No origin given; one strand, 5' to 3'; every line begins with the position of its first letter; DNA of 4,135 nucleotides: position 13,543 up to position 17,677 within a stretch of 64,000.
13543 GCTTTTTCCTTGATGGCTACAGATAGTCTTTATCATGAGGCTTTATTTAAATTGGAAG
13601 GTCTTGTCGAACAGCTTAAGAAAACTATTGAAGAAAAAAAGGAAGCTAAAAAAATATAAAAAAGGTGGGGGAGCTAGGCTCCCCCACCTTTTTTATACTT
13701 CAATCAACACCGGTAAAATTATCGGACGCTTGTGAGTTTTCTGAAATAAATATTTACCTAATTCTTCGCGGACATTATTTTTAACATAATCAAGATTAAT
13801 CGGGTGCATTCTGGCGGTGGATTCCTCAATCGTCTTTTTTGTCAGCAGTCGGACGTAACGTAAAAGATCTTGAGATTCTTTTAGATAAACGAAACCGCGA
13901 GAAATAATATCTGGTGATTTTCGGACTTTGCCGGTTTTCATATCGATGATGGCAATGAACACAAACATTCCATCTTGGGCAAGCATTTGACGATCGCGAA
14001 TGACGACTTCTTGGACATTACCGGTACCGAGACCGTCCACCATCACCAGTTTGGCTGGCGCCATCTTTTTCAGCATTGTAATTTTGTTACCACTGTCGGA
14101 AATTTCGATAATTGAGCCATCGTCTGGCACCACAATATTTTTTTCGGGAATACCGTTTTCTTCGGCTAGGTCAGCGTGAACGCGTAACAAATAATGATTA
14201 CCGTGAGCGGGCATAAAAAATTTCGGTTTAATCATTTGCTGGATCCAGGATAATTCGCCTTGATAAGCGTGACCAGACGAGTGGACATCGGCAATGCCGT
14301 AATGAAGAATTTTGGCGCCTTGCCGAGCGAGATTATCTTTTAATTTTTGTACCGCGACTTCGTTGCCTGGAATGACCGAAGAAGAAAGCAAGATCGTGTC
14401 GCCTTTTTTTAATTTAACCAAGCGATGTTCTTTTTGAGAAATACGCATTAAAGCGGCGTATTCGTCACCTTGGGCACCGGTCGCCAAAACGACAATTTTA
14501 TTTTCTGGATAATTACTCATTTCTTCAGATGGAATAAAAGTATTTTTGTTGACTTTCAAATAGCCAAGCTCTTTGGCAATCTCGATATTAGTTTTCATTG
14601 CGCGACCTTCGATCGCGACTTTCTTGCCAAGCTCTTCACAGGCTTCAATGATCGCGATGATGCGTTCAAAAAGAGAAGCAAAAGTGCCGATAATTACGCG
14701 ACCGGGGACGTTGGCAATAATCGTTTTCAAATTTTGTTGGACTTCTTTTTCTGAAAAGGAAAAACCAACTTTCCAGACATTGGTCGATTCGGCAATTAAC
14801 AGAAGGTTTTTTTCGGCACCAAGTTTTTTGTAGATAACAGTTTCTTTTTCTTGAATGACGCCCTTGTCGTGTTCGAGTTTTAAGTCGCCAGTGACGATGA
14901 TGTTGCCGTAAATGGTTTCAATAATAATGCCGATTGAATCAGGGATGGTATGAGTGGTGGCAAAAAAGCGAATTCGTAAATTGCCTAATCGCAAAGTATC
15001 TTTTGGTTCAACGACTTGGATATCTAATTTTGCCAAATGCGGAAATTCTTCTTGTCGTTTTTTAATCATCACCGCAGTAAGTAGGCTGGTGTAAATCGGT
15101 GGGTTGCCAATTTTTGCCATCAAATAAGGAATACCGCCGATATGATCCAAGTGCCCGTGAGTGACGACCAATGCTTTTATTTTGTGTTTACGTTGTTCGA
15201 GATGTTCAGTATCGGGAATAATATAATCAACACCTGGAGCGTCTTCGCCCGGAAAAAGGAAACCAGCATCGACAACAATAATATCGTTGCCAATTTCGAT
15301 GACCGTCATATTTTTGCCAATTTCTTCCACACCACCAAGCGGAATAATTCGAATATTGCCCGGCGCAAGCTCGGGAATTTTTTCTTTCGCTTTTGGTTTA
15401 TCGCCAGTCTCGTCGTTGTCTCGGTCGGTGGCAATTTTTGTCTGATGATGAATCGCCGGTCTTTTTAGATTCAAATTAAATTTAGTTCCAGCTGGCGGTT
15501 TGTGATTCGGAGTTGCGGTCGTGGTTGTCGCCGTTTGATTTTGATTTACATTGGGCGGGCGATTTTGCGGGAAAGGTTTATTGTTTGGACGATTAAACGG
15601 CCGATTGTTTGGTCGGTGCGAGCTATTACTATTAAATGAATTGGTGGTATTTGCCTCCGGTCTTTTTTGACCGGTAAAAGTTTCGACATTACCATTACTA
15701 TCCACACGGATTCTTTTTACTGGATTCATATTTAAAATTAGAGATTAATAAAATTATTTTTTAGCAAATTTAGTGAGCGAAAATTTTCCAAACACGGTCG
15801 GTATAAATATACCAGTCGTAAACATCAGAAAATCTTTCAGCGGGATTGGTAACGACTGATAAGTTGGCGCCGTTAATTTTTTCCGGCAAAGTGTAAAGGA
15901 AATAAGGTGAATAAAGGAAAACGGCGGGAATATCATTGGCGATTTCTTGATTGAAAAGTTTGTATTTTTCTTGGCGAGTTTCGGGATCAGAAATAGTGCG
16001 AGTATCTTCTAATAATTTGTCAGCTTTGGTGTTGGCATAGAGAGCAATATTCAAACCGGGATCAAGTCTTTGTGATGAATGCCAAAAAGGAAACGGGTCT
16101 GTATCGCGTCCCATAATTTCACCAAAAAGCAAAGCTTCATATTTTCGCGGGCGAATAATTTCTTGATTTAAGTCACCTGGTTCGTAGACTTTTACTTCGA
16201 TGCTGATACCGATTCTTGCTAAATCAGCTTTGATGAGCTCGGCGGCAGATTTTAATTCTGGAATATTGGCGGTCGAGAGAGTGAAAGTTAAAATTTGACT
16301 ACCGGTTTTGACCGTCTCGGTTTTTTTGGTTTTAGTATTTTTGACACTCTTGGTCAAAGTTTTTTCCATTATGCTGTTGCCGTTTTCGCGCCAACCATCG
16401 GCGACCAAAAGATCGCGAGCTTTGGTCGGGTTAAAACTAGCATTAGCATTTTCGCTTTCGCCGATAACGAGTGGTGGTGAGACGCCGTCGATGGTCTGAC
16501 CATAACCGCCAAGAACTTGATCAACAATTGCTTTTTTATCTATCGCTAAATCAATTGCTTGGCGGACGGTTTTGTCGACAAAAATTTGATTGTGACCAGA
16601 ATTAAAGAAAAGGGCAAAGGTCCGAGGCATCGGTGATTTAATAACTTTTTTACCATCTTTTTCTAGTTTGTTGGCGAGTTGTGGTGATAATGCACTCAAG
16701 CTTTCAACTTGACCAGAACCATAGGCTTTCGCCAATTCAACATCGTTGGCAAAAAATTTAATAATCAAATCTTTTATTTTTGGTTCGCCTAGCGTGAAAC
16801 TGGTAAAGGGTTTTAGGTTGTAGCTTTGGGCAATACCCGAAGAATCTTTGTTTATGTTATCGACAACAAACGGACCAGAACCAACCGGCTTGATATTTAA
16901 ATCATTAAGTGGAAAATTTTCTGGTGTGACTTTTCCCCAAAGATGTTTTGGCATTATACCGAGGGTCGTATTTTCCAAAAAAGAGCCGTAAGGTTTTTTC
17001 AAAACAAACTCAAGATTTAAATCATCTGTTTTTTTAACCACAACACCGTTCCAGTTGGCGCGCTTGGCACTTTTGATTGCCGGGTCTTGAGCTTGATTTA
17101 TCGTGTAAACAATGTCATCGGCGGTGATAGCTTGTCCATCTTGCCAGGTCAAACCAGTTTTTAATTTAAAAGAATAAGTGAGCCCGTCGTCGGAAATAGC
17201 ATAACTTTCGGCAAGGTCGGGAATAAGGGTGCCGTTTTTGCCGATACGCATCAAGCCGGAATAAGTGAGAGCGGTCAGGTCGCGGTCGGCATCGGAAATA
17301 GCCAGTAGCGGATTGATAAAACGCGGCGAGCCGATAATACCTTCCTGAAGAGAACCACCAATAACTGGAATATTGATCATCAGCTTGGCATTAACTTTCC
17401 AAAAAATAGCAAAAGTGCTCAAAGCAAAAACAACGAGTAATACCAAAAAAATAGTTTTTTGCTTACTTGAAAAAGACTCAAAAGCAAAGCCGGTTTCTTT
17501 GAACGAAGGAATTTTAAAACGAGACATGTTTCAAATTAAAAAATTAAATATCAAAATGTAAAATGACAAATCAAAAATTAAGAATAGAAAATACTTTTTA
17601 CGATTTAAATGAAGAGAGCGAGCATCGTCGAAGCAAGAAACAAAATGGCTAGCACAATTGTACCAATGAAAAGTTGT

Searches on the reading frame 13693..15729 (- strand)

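Call 59: search_protein_families(library=pfam, proteins=[window:13693-15729:-], max_evalue=0.00001)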
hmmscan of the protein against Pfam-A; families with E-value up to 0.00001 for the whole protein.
window:13693-15729:- (678 aa): 5 families
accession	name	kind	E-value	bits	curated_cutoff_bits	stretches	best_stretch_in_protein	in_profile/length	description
PF22505.1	RNase_J_b_CASP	-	3.8e-42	143.5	27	1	343-467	2-126/126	Ribonuclease J, beta-CASP domain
PF17770.6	RNase_J_C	-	1.2e-25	90.9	23.8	1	576-678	1-102/102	Ribonuclease J C-terminal domain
PF00753.33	Lactamase_B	-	3.7e-15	56.8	22.7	1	139-338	6-185/196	Metallo-beta-lactamase superfamily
PF12706.13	Lactamase_B_2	-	5.1e-11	43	27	1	178-285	23-145/200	Beta-lactamase superfamily domain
PF07521.17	RMMBL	-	1.2e-06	28.9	21.6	1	478-533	7-61/63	Zn-dependent metallo-hydrolase RNA specificity domain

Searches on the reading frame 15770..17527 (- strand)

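Call 59: search_protein_families(library=pfam, proteins=[window:15770-17527:-], max_evalue=0.00001)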
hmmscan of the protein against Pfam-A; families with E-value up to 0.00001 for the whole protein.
window:15770-17527:- (585 aa): 1 family
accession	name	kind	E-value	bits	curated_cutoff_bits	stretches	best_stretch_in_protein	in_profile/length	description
PF00496.27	SBP_bac_5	-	2.2e-67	228.2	32.4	1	101-482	2-357/368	Bacterial extracellular solute-binding proteins, family 5 Middle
